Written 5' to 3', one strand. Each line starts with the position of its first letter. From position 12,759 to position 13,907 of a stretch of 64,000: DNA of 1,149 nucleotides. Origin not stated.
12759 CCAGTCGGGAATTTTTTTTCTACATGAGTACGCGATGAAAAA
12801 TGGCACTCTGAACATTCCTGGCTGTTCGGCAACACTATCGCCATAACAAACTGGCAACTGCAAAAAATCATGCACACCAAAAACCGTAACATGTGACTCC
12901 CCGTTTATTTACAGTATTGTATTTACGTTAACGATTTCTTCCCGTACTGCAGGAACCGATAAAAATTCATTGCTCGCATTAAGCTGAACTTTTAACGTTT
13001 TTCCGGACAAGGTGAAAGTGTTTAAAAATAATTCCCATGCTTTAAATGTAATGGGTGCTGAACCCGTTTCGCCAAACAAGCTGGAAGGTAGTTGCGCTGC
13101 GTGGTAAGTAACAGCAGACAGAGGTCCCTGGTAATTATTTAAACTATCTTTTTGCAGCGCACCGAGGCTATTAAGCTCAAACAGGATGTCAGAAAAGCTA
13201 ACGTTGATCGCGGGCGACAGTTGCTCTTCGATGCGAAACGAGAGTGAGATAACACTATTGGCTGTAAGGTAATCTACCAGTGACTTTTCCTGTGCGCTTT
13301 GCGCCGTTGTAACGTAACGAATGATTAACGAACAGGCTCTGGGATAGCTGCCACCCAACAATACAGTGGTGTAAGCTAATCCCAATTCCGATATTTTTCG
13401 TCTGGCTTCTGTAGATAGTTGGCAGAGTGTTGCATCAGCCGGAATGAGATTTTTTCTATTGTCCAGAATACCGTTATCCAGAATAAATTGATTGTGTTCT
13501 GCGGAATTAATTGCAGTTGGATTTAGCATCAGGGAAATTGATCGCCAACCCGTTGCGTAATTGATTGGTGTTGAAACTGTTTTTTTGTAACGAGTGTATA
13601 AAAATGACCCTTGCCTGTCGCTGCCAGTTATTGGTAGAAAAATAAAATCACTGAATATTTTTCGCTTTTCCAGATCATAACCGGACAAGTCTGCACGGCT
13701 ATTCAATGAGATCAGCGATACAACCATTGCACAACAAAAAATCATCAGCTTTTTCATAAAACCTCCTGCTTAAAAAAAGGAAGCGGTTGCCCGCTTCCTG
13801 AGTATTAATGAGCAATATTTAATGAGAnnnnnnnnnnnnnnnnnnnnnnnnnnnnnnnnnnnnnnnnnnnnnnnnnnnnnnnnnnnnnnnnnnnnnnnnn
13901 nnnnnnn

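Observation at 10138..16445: Top candidate: five-gene exported-protein cluster with three paralogs of an unnamed family and a tetraheme cytochrome c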

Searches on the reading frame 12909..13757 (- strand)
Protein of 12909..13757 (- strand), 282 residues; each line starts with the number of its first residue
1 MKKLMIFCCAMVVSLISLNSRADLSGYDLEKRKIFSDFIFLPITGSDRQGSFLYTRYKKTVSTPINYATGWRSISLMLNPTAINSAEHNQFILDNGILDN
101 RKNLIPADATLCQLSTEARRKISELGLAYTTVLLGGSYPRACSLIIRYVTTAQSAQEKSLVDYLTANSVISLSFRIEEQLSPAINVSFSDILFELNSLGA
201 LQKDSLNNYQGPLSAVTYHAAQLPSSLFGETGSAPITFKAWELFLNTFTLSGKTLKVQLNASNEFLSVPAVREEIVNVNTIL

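Call 3: search_protein_families(library=pfam, proteins=[window:12909-13757:-], max_evalue=1)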
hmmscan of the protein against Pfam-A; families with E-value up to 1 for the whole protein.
window:12909-13757:- (282 aa): 0 families

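Call 4: search_protein_families(library=ncbifam, proteins=[window:12909-13757:-], max_evalue=1)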
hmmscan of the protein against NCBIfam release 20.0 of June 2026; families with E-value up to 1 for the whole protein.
window:12909-13757:- (282 aa): 0 families

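Call 45: search_solved_structures(query=A2, max_evalue=10)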
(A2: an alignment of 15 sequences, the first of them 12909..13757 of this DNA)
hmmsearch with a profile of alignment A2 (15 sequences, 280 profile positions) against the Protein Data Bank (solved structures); distinct sequences matched with E-value up to 10: 1.
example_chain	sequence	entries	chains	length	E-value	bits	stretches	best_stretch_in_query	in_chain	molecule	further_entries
4puc_A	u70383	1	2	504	0.64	11.9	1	214-273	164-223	SusD homolog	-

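Call 52: predict_structure(alignment_id=A2)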
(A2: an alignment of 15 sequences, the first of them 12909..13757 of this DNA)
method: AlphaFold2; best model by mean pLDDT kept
length: 282 residues; sequences in the alignment: 15
mean_pLDDT: 88.8   pTM: 0.66
mean pLDDT of the five models: 88.8, 87.4, 87.2, 86.4, 86.1
residues with pLDDT >= 90: 206; 70-90: 55; 50-70: 2; < 50: 19
segments of 3 or more residues with pLDDT < 50: 1-19
pLDDT, mean of each block of 10 residues (from residue 1): 46 43 86 95 95 95 91 95 94 95 88 93 94 88 95 93 96 87 89 97 95 97 92 83 94 95 89 87 92
secondary structure, 60 per line:
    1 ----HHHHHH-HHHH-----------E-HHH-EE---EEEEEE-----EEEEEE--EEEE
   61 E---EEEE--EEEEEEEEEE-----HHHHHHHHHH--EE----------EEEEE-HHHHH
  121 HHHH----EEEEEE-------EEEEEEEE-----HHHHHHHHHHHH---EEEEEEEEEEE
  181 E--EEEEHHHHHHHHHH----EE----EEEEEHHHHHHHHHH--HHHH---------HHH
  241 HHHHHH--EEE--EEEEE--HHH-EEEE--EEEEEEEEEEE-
elements in order: H5-10 H12-15 E38-43 E49-54 E57-61 E65-68 E71-80 H86-95 E110-114 H116-124 E129-134 E142-149 H155-166 E170-181 E184-187 H188-197 E208-212 H213-222 H225-228 H238-246 E249-251 E254-258 E265-268 E271-281

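Call 55: fold_search(model_id=the predicted structure, library=pdb)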
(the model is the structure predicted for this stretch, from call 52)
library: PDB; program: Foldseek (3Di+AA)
matches with E <= 10: 561; with E <= 0.001: 0
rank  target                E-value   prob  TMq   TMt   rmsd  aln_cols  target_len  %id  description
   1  7v3q_C                2.0e-01  0.12  0.14  0.17  13.7       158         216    9  Crystal structure of anti-MUC1 antibody 16A (released 2022-08-17)
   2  7v4w_A                2.3e-01  0.10  0.13  0.15  13.8       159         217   10  Crystal structure of Antibody 16A in complex with MUC1 peptide (released 2022-08-17)
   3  5d2l_L                2.3e-01  0.10  0.15  0.18  16.2       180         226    8  Crystal structure of TCR C7 in complex with HCMV NLV epitope presented by HLA-A2 (released 2015-10-07)
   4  1i59_B                3.9e-01  0.30  0.15  0.21  11.4       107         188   11  STRUCTURE OF THE HISTIDINE KINASE CHEA ATP-BINDING DOMAIN IN COMPLEX WITH ADPNP AND MAGENSIUM (released 2001-08-26)
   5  4rwy_L                3.9e-01  0.09  0.14  0.17  13.3       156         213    8  Crystal structure of VH1-46 germline-derived CD4-binding site-directed antibody 8ANC131 in complex with HIV-1 clade B  (released 2015-07-01)
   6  7v7k_A                4.2e-01  0.09  0.14  0.17  13.7       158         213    9  Crystal structure of Antibody 16A in complex with MUC1 Glycopeptide(GlycoST) (released 2022-08-24)
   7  6u9d_T                4.2e-01  0.07  0.15  0.17  19.3       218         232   10  Saccharomyces cerevisiae acetohydroxyacid synthase (released 2020-07-15)
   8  9arl_C                4.2e-01  0.04  0.14  0.08  26.9       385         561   11  CryoEM structure of BoNT-NTNH-OrfX2 complex from Clostridium botulinum strain A1-ST7B, major class (released 2025-01-22)
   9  2l7q_MODEL_1_A        4.4e-01  0.15  0.15  0.29  10.3       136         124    8  Solution NMR structure of conjugate transposon protein BVU_1572(27-141) from Bacteroides Vulgatus, Northeast S (released 2010-12-29)
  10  6u9d_H                4.4e-01  0.09  0.16  0.18  19.8       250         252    9  Saccharomyces cerevisiae acetohydroxyacid synthase (released 2020-07-15)
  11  4xvt_L                4.6e-01  0.09  0.14  0.18  13.2       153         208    8  Crystal structure of HIV-1 93TH057 coreE gp120 with antibody 45-VRC01.H01+07.O-863513/45-VRC01.L01+07.O-110653 (VRC07_ (released 2015-07-15)
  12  8fa7_L                4.6e-01  0.08  0.14  0.17  13.1       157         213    9  Crystal structure of Ky15.11 Fab in complex with circumsporozoite protein KQPA peptide (released 2023-11-01)
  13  4rx4_D                4.9e-01  0.09  0.15  0.18  13.3       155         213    8  Crystal structure of VH1-46 germline-derived CD4-binding site-directed antibody 8ANC134 in complex with HIV-1 clade A  (released 2015-07-01)
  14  6vz8_G                5.2e-01  0.09  0.15  0.23  18.0       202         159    8  Arabidopsis thaliana acetohydroxyacid synthase complex with valine bound (released 2020-07-15)
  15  9f91_F                5.5e-01  0.10  0.15  0.19  12.9       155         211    9  Crystal structure of a designed Respiratory Syncytial Virus immunogen in complex with RSV90 fab (released 2025-05-21)
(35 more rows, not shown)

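Call 89: search_protein_families(library=padloc, proteins=[window:12909-13757:-], max_evalue=0.01)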
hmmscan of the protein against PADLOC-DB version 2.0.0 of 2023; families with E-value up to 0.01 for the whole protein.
window:12909-13757:- (282 aa): 0 families

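Call 90: search_protein_families(library=phrogs, proteins=[window:12909-13757:-], max_evalue=0.01)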
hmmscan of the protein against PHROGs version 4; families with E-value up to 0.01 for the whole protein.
window:12909-13757:- (282 aa): 0 families

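Call 94: search_protein_families(library=pfam, alignment_id=A2, max_evalue=1)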
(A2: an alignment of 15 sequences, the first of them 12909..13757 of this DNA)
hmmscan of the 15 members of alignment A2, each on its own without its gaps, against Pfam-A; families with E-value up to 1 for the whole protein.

A. member 1, window:12909-13757:- (282 aa): 0 families

B. families by the number of members that match (of 15 scanned): 2 families
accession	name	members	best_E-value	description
PF12477.13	TraW_N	1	0.26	Sex factor F TraW protein N terminal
PF07509.16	DUF1523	1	0.27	Protein of unknown function (DUF1523)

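Call 95: find_homologous_proteins(query=A2, max_evalue=0.001)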
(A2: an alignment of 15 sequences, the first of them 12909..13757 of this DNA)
Query A2 (15 sequences) (282 aa, profile of the alignment): 8 proteins with E <= 0.001 among 6569 candidates.
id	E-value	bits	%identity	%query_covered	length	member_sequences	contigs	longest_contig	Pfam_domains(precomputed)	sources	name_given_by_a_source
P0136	5.4e-99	348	89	100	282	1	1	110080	-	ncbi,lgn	-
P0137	5.9e-98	345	100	100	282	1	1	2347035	-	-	-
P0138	1.6e-95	337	65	100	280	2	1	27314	-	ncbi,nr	ncbi:MAG TPA: hypothetical protein VLC79_04545 [Cellvibrio sp.]|nr:hypothetical protein [Cellvibrio 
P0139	3.0e-95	336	65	100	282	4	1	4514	-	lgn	-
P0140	1.4e-92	327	87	100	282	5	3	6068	-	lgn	-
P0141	1.7e-90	321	23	64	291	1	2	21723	-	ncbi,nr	ncbi:MAG: hypothetical protein KBD78_08310 [Oligoflexales bacterium]|nr:hypothetical protein [Oligof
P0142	3.5e-90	320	65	100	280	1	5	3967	-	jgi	jgi:hypothetical protein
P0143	6.4e-89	315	66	100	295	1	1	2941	-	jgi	jgi:hypothetical protein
